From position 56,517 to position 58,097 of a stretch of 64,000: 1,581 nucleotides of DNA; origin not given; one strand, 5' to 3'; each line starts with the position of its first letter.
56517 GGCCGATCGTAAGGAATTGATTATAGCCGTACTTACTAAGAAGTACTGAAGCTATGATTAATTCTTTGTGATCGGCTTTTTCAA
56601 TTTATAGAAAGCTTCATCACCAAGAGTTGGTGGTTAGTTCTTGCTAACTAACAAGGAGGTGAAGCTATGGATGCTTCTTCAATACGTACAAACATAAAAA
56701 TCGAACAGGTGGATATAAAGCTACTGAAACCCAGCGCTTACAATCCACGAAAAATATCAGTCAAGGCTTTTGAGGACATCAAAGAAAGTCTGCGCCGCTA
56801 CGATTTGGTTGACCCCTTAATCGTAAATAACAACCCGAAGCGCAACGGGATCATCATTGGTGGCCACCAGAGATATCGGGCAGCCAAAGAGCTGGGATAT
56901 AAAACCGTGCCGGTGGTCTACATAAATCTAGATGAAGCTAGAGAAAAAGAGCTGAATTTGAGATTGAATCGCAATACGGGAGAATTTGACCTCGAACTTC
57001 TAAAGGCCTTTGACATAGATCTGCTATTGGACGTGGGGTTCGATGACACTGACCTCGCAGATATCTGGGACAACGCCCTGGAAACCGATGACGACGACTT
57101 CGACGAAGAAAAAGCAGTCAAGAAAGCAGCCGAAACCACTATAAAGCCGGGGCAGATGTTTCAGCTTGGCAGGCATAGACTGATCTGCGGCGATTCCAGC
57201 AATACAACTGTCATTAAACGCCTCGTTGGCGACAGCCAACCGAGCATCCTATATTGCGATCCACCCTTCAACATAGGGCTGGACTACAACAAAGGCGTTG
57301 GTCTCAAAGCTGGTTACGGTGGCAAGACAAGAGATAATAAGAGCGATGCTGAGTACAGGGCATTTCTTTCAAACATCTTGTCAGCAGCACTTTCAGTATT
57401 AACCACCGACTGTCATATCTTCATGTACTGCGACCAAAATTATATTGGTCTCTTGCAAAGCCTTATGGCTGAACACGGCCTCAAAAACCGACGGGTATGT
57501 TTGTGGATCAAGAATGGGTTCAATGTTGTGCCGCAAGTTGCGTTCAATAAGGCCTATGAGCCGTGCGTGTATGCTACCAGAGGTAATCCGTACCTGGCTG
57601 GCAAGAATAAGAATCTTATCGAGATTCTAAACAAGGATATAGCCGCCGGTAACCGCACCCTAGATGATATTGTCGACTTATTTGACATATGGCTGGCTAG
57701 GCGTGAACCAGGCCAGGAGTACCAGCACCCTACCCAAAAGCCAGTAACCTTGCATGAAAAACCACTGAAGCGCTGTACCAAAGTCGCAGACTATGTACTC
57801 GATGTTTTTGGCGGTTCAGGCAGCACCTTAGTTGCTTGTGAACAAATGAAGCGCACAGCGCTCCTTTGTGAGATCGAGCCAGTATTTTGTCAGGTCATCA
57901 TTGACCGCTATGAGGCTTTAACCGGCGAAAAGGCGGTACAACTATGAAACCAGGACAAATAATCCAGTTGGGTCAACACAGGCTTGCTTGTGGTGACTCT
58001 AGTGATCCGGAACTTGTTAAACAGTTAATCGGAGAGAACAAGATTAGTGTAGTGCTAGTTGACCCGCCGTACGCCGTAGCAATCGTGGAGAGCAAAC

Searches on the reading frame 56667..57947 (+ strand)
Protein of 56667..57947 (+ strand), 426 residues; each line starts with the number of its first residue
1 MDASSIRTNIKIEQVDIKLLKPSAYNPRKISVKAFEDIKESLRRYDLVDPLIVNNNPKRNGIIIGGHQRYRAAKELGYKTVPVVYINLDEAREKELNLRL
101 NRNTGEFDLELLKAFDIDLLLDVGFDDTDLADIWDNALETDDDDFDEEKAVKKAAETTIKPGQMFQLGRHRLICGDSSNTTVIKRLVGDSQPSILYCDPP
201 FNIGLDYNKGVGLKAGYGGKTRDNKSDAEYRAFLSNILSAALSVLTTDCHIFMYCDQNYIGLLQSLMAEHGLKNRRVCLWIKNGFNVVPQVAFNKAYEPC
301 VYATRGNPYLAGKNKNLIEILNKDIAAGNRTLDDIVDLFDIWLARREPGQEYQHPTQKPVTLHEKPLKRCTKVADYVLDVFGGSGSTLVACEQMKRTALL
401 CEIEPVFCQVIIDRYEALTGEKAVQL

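Call 7: search_protein_families(library=pfam, proteins=[window:56667-57947:+])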
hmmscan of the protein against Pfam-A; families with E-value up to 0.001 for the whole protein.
window:56667-57947:+ (426 aa): 2 families
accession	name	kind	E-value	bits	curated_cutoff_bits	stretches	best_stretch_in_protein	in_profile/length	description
PF01555.25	N6_N4_Mtase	-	2e-29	103.6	26.7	1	195-411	4-219/221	DNA methylase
PF02195.25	ParB_N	-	8.7e-13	48.6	26.3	1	11-95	2-87/95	ParB N-terminal domain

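Call 14: find_related_loci(query=window:56667-57947:+, collection=genome_contigs, flank=5000)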
Query window:56667-57947:+ (426 aa) in genome_contigs; peptide patterns used: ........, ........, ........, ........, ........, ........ (x = any residue, [..] = any of these).
265 stretches matched a pattern; 73 encode a relative of the query (tblastn E <= 1e-3); 73 distinct loci.
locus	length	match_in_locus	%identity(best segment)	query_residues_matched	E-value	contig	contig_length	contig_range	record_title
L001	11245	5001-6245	75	12-426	0e+0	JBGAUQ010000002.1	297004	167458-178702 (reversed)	MAG: Candidatus Saccharimonadales bacterium isolate MAG_AAO_AS.77 AAOAS-77_NODE_2_length_297004_cov_11.501325, whole gen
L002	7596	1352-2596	75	12-426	0e+0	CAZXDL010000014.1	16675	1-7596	MAG TPA_asm: uncultured Candidatus Saccharibacteria bacterium isolate SRP133034_co1_19 genome assembly, contig: NODE_322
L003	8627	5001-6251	75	10-426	0e+0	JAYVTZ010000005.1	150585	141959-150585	MAG: Burkholderiaceae bacterium isolate GL74_UP_metabat_189 GL74_UP_metabat_189_4, whole genome shotgun sequence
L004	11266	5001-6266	72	5-426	0e+0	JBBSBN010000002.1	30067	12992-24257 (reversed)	MAG: Candidatus Saccharimonadia bacterium isolate La6_metabat2.143 La6_metabat2.143_K_2603396_L_30067_cov_9.9934, whole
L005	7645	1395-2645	74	10-426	0e+0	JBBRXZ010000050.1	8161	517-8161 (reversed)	MAG: Candidatus Saccharimonadales bacterium isolate La5_maxbin2.247 La5_maxbin2.247_K_205581_L_8161_cov_12.4596, whole g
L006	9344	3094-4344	73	10-426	0e+0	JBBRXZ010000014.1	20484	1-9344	MAG: Candidatus Saccharimonadales bacterium isolate La5_maxbin2.247 La5_maxbin2.247_K_2444598_L_20484_cov_21.9512, whole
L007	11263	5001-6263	71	7-426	0e+0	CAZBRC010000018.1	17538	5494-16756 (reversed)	MAG TPA_asm: uncultured Candidatus Saccharibacteria bacterium isolate SRP292972_co3_132 genome assembly, contig: NODE_16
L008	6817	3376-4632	63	8-426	0e+0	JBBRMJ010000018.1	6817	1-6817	MAG: Candidatus Saccharimonadales bacterium isolate La1_metabat2.033 LA1C_B2.033_k141_135843L_6817_cov_11.8120, whole ge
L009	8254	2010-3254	62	10-423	3e-180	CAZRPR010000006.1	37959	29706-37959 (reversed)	MAG TPA_asm: uncultured Candidatus Saccharibacteria bacterium isolate SRP272421_co3_683 genome assembly, contig: NODE_16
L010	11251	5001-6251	61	10-426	9e-180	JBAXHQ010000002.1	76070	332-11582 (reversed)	MAG: Candidatus Saccharibacteria bacterium isolate ELA327 MAG327_2, whole genome shotgun sequence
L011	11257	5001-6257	62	8-426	1e-177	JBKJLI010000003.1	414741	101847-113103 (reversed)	MAG: Candidatus Saccharimonadia bacterium isolate ant_bin.277 S1Ck117_4146609_flag_0_multi_32.8945_len_414741, whole gen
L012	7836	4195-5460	57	3-423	2e-172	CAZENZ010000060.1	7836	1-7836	MAG TPA_asm: uncultured Gammaproteobacteria bacterium isolate SRP135725_co3_191 genome assembly, contig: NODE_12115_leng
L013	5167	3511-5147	61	9-426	3e-174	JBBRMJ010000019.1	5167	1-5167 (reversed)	MAG: Candidatus Saccharimonadales bacterium isolate La1_metabat2.033 LA1C_B2.033_k141_3172248L_5167_cov_13.8257, whole g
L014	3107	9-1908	58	9-426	2e-180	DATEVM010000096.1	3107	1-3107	MAG TPA_asm: Patescibacteria group bacterium isolate SMAG_U8367 k141_381777, whole genome shotgun sequence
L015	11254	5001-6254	59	7-423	2e-170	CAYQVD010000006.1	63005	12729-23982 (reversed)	MAG TPA_asm: uncultured Bdellovibrionales bacterium isolate SRP191223_co1_93 genome assembly, contig: NODE_255_length_63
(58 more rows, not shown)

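Call 19: find_related_loci(query=window:56667-57947:+, collection=metagenome_contigs, flank=3000)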
Query window:56667-57947:+ (426 aa) in metagenome_contigs; peptide patterns used: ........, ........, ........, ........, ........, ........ (x = any residue, [..] = any of these).
464 stretches matched a pattern; 122 encode a relative of the query (tblastn E <= 1e-3); the best 80 are kept; 80 distinct loci.
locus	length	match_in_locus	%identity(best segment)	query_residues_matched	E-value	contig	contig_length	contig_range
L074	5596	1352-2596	75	12-426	0e+0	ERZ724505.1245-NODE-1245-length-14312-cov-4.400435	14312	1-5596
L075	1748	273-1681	72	3-426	0e+0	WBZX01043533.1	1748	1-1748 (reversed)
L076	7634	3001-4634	62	10-426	0e+0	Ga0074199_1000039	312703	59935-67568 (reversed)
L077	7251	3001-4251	61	10-426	5e-180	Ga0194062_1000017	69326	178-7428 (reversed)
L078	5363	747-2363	61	10-423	1e-178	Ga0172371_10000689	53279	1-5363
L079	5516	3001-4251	61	8-423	1e-178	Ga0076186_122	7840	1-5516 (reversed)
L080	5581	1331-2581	61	10-426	1e-178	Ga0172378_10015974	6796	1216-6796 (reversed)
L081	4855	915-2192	60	3-426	6e-179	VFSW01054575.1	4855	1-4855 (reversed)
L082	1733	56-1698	62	1-426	0e+0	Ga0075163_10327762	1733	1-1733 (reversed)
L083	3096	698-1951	59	10-426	0e+0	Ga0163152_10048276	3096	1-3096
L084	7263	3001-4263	61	7-426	4e-172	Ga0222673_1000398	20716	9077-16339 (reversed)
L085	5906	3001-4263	61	7-426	1e-172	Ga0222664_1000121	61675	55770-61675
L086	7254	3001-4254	59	10-426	1e-171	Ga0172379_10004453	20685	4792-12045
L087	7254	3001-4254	59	7-423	1e-170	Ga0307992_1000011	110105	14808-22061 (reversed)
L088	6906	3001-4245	60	10-423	5e-171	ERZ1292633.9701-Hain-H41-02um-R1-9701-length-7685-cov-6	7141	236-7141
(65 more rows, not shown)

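Call 20: find_encoding_contigs(protein=window:56667-57947:+, flank=3000, max_places=10)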
Protein window:56667-57947:+ (426 aa): 4 contigs read that carry it; 3 places shown.
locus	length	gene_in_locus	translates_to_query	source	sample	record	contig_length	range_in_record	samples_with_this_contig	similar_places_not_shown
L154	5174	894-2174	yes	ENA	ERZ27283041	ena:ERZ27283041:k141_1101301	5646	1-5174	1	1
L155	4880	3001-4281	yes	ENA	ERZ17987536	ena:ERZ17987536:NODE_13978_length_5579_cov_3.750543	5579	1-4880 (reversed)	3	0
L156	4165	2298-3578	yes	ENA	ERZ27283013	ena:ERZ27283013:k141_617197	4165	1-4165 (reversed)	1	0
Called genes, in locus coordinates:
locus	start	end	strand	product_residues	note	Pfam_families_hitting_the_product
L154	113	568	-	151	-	-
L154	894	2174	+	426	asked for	PF02195:ParB_N, PF01555:N6_N4_Mtase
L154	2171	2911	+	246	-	PF01555:N6_N4_Mtase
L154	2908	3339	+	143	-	-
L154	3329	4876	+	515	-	-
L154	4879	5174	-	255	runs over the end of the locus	?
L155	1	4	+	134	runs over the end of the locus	PF04956:TrbC (weak), PF18895:T4SS_pilin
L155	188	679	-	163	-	PF17886:ArsA_HSP20 (weak), PF00011:HSP20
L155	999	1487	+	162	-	PF00156:Pribosyltran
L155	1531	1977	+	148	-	-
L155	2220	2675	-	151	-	-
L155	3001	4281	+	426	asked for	PF02195:ParB_N, PF01555:N6_N4_Mtase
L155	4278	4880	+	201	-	?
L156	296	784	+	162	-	PF00156:Pribosyltran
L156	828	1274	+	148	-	-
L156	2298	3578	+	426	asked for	PF02195:ParB_N, PF01555:N6_N4_Mtase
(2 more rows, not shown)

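Call 23: search_protein_families(library=phrogs, proteins=[window:56667-57947:+], max_evalue=0.01)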
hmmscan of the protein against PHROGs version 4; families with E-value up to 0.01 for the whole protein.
window:56667-57947:+ (426 aa): 31 families (the best 25 are shown)
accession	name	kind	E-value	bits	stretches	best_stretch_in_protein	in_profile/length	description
phrog_498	-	other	1.2e-96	325.7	1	6-425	29-430/633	DNA methyltransferase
phrog_67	-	other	2e-37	130.6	1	114-424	96-352/743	DNA methyltransferase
phrog_620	-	DNA, RNA and nucleotide metabolism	2.7e-32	113.6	1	8-153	5-155/217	ParB-like partition protein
phrog_8071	-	DNA, RNA and nucleotide metabolism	8.6e-28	98.7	1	8-203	3-205/389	ParB-like partition protein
phrog_9353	-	unknown function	4.7e-26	93.2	1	13-155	12-159/245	-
phrog_723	-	DNA, RNA and nucleotide metabolism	1.4e-21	78.3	1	6-160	7-168/223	ParB-like partition protein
phrog_3008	-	other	2e-20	74.1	1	327-425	121-221/244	DNA methyltransferase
phrog_940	-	DNA, RNA and nucleotide metabolism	3.4e-19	70.3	1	9-156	3-147/388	nuclease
phrog_5475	-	unknown function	9.2e-16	58.7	1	12-108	3-92/458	-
phrog_23085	-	unknown function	4.1e-15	56.6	1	352-424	42-114/138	-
phrog_15396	-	DNA, RNA and nucleotide metabolism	2e-13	51.8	1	10-156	2-153/258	ParB-like partition nuclease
phrog_4715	-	DNA, RNA and nucleotide metabolism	4.9e-13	49.3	1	8-96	143-232/630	ParB-like partition protein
phrog_930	-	DNA, RNA and nucleotide metabolism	2.8e-10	41.4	1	8-143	3-142/223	ParB-like partition protein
phrog_1033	-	DNA, RNA and nucleotide metabolism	4.5e-10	40.8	1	23-131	45-159/334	ParB-like partition protein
phrog_18293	-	other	8.4e-10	39.6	1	350-416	42-108/119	methyltransferase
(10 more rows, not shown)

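Call 33: find_homologous_proteins(query=window:56667-57947:+, max_evalue=1e-100)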
Query window:56667-57947:+ (426 aa): 3031 proteins with E <= 1e-100 among 8000 candidates; the best 120 are listed.
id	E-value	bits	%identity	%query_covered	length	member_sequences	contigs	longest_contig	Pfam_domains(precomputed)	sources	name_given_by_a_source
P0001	6.0e-289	976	100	100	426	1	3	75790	PF02195.27,PF01555.25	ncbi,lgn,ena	-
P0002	3.7e-267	904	92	100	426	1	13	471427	PF02195.27,PF01555.25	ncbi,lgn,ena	-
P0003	6.2e-245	831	85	100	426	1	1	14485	PF02195.27,PF01555.25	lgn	-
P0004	9.2e-241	817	83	98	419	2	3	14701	PF02195.27,PF01555.25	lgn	-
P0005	1.7e-239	813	84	98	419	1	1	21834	PF02195.27,PF01555.25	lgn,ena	-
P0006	9.5e-236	801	82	98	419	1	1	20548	PF02195.27,PF01555.25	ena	-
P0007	8.1e-231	784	80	98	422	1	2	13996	PF02195.27,PF01555.25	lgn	-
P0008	1.5e-228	777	80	98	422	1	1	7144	PF02195.27,PF01555.25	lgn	-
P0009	6.4e-225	765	76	99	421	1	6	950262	PF02195.27,PF01555.25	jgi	jgi:DNA modification methylase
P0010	8.3e-225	765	76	99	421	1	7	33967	PF02195.27,PF01555.25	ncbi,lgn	-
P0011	2.2e-224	763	79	97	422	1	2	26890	PF02195.27,PF01555.25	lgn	-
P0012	7.2e-223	758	77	97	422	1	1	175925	PF02195.27,PF01555.25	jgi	jgi:DNA modification methylase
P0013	1.1e-222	758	77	98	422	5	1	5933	PF02195.27,PF01555.25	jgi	jgi:DNA modification methylase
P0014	1.7e-222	757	77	98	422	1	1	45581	PF02195.27,PF01555.25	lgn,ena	-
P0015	2.6e-222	756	78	97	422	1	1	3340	PF02195.27,PF01555.25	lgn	-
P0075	9.2e-198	675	69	100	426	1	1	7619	PF02195.27,PF01555.25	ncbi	-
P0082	5.7e-195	666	68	100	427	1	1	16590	PF02195.27,PF01555.25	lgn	-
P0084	2.7e-194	664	69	100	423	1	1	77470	PF02195.27,PF01555.25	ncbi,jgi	-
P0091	2.0e-190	651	67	100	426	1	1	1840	PF02195.27,PF01555.25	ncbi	-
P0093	2.5e-188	644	66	98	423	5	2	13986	PF02195.27,PF01555.25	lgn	-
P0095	7.4e-186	636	65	99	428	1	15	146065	PF02195.27,PF01555.25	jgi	jgi:DNA modification methylase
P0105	2.1e-181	622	64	100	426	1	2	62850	PF02195.27,PF01555.25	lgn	-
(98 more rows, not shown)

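Call 34: find_encoding_contigs(protein=P0002, flank=3000, max_places=4)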
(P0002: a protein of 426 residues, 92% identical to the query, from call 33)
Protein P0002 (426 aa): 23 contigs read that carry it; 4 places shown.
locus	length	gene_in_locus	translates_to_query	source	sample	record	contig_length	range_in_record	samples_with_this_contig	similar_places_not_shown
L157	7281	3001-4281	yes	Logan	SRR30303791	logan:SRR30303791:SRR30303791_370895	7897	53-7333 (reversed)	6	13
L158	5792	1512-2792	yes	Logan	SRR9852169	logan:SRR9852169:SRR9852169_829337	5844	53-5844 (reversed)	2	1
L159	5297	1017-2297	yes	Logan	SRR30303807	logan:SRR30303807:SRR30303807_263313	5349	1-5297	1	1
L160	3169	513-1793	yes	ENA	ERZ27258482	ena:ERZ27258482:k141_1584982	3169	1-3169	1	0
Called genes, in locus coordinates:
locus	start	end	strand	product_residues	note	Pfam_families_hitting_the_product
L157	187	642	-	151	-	-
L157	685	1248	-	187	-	PF18186:SLATT_4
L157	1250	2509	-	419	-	PF18144:SMODS, PF18134:AGS_C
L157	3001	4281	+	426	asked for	PF02195:ParB_N, PF01555:N6_N4_Mtase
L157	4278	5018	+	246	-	PF01555:N6_N4_Mtase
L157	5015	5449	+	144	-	-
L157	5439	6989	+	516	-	PF17289:Terminase_6C (weak)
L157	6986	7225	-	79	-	PF12844:HTH_19, PF13560:HTH_31, PF01381:HTH_3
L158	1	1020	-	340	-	?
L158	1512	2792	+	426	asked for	PF02195:ParB_N, PF01555:N6_N4_Mtase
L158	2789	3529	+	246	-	PF01555:N6_N4_Mtase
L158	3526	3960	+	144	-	-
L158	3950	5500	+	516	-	PF17289:Terminase_6C (weak)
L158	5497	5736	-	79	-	PF12844:HTH_19, PF13560:HTH_31, PF01381:HTH_3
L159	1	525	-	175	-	?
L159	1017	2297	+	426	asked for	PF02195:ParB_N, PF01555:N6_N4_Mtase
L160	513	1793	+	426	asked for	PF02195:ParB_N, PF01555:N6_N4_Mtase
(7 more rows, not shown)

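Call 35: find_encoding_contigs(protein=P0003, flank=3000, max_places=2)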
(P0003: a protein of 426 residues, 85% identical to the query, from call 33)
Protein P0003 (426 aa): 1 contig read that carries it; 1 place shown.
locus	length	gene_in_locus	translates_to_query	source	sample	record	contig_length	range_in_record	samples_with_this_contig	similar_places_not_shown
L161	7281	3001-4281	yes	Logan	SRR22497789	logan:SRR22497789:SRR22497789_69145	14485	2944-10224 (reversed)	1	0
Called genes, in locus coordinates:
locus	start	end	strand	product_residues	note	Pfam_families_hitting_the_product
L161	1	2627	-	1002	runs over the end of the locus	PF00270:DEAD, PF04851:ResIII, PF18766:SWI2_SNF2 (weak), PF00271:Helicase_C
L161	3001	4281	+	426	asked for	PF02195:ParB_N, PF01555:N6_N4_Mtase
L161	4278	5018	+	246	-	PF03602:Cons_hypoth95 (faint), PF01555:N6_N4_Mtase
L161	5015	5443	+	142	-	-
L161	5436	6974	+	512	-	-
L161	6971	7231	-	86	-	PF12844:HTH_19 (weak), PF13560:HTH_31, PF01381:HTH_3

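Call 36: find_encoding_contigs(protein=P0004, flank=3000, max_places=3)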
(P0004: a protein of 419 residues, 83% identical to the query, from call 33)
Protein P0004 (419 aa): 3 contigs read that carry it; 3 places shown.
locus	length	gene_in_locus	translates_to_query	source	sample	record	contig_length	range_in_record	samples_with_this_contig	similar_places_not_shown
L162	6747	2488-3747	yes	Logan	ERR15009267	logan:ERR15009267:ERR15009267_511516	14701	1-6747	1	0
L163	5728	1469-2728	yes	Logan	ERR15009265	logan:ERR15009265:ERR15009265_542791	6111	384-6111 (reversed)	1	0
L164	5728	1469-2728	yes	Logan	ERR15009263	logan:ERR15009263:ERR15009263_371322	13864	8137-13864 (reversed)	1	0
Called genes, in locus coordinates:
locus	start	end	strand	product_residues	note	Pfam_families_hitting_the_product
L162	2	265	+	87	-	?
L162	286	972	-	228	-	-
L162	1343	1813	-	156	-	-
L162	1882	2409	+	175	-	-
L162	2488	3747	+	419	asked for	PF02195:ParB_N, PF01555:N6_N4_Mtase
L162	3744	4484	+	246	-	PF03602:Cons_hypoth95 (faint), PF01555:N6_N4_Mtase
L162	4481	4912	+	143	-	-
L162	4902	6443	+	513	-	-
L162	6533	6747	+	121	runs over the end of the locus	PF01451:LMWPc (weak)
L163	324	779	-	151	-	-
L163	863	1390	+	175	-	-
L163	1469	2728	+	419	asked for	PF02195:ParB_N, PF01555:N6_N4_Mtase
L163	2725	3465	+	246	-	PF03602:Cons_hypoth95 (faint), PF01555:N6_N4_Mtase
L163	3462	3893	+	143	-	-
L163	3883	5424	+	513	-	-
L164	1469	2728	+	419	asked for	PF02195:ParB_N, PF01555:N6_N4_Mtase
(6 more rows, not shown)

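Call 37: find_encoding_contigs(protein=P0005, flank=3000, max_places=2)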
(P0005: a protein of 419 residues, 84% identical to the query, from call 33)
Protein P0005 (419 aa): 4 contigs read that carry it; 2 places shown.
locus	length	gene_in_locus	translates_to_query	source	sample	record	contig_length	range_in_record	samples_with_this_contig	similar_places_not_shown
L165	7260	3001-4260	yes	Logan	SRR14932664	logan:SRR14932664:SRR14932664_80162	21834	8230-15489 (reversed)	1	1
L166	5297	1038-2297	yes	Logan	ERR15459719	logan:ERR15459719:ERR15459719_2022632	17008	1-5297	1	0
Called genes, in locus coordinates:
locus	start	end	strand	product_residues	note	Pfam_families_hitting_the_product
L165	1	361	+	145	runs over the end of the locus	PF04956:TrbC (weak), PF18895:T4SS_pilin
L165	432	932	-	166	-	PF00011:HSP20, PF17886:ArsA_HSP20 (weak)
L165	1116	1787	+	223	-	PF00156:Pribosyltran (weak), PF14681:UPRTase (weak)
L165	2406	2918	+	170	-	-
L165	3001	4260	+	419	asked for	PF02195:ParB_N, PF01555:N6_N4_Mtase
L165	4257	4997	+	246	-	PF01555:N6_N4_Mtase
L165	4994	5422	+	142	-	-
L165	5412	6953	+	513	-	-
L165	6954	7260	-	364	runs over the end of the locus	PF03747:ADP_ribosyl_GH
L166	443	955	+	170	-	-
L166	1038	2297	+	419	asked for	PF02195:ParB_N, PF01555:N6_N4_Mtase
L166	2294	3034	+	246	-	PF01555:N6_N4_Mtase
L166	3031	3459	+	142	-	-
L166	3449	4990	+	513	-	-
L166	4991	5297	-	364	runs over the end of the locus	PF03747:ADP_ribosyl_GH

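Call 43: find_encoding_contigs(protein=P0075, flank=2500, max_places=3)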
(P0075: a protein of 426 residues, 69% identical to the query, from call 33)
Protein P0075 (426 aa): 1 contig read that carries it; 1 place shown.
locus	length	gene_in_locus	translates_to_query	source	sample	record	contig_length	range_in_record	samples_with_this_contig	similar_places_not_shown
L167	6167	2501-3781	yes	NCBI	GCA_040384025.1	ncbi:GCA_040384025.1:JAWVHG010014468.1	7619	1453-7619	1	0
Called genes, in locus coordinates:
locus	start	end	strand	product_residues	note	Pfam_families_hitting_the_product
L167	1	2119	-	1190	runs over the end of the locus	?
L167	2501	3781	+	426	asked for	PF02195:ParB_N, PF01555:N6_N4_Mtase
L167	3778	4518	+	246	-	PF01555:N6_N4_Mtase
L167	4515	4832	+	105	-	-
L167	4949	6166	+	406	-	?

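Call 44: find_encoding_contigs(protein=P0091, flank=2500, max_places=3)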
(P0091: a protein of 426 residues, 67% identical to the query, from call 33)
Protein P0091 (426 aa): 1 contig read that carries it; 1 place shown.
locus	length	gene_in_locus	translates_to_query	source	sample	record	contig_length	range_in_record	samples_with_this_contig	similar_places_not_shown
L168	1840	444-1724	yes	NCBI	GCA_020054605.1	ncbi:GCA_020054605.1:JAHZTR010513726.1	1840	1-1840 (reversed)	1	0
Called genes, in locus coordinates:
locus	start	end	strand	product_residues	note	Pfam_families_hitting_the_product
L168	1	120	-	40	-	?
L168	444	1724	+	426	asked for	PF02195:ParB_N, PF01555:N6_N4_Mtase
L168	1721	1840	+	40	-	?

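Call 45: find_encoding_contigs(protein=P0095, flank=2500, max_places=4)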
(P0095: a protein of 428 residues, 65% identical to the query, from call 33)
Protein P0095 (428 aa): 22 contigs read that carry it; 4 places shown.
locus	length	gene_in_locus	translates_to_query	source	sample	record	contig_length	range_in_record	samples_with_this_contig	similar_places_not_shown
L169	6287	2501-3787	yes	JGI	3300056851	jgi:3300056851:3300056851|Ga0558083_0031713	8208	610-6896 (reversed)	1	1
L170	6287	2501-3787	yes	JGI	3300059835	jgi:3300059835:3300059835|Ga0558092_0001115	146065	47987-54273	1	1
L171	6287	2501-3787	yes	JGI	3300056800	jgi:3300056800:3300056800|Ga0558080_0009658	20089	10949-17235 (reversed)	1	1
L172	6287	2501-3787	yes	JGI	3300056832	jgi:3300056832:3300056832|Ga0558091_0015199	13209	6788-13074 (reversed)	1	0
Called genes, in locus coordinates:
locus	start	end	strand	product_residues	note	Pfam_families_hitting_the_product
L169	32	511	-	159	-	PF00011:HSP20, PF17886:ArsA_HSP20 (weak)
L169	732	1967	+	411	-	-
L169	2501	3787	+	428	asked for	PF02195:ParB_N, PF01555:N6_N4_Mtase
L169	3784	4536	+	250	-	PF01555:N6_N4_Mtase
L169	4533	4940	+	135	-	-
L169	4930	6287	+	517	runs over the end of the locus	PF17289:Terminase_6C (faint)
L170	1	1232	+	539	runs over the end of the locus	-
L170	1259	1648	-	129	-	PF01850:PIN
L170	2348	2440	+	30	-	-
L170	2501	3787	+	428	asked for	PF02195:ParB_N, PF01555:N6_N4_Mtase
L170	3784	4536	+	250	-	PF01555:N6_N4_Mtase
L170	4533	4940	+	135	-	-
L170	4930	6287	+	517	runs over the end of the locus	PF17289:Terminase_6C (faint)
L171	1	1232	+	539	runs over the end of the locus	-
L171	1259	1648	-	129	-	PF01850:PIN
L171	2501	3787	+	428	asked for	PF02195:ParB_N, PF01555:N6_N4_Mtase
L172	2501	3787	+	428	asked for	PF02195:ParB_N, PF01555:N6_N4_Mtase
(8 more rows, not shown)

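Call 46: find_encoding_contigs(protein=P0093, flank=2500, max_places=3)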
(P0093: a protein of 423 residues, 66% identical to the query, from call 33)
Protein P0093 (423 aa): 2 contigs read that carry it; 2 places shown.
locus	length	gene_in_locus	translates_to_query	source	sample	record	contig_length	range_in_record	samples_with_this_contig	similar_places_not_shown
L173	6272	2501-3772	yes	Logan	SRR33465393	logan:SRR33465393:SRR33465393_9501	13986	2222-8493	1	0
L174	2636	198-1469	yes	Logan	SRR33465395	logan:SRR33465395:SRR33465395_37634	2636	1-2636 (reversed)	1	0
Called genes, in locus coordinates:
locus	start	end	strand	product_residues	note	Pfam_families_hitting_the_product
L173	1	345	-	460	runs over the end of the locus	PF00239:Resolvase, PF07508:Recombinase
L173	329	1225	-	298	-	PF02195:ParB_N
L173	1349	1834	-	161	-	-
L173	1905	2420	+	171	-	-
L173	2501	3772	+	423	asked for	PF02195:ParB_N, PF01555:N6_N4_Mtase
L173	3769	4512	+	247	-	PF01555:N6_N4_Mtase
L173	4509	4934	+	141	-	PF13022:HTH_Tnp_1_2 (weak)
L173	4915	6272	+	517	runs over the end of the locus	-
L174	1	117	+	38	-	?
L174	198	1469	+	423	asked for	PF02195:ParB_N, PF01555:N6_N4_Mtase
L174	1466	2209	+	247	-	PF01555:N6_N4_Mtase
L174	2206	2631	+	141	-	PF13022:HTH_Tnp_1_2 (weak)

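Call 49: find_encoding_contigs(protein=P0082, flank=2500, max_places=2)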
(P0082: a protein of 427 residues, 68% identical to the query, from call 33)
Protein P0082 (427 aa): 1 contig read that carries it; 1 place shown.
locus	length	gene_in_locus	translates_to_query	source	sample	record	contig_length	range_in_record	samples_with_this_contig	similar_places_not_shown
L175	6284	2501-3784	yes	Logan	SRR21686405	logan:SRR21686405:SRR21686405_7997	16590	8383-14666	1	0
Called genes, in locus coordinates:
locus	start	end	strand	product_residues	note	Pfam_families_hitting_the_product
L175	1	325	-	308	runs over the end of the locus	PF01580:FtsK_SpoIIIE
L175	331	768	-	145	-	-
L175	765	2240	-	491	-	PF11074:DUF2779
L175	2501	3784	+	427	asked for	PF02195:ParB_N, PF01555:N6_N4_Mtase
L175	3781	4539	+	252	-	PF01555:N6_N4_Mtase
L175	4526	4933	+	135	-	-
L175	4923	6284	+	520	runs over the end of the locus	PF17289:Terminase_6C (weak)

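Call 50: find_encoding_contigs(protein=P0084, flank=2500, max_places=2)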
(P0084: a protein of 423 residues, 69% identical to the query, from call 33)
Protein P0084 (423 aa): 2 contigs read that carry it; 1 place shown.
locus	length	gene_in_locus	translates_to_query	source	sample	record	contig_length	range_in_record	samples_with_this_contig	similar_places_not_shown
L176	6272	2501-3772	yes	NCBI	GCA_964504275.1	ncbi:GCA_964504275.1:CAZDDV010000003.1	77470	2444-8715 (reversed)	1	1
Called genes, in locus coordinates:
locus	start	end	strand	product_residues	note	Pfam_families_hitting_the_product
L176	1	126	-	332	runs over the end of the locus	PF12358:DUF3644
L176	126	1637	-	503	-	PF12161:HsdM_N, PF02384:N6_Mtase, PF07669:Eco57I (weak)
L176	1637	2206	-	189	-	PF01420:Methylase_S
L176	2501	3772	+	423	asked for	PF02195:ParB_N, PF01555:N6_N4_Mtase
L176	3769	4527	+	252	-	PF01555:N6_N4_Mtase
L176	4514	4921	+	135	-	-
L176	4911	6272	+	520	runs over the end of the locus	PF17289:Terminase_6C (weak)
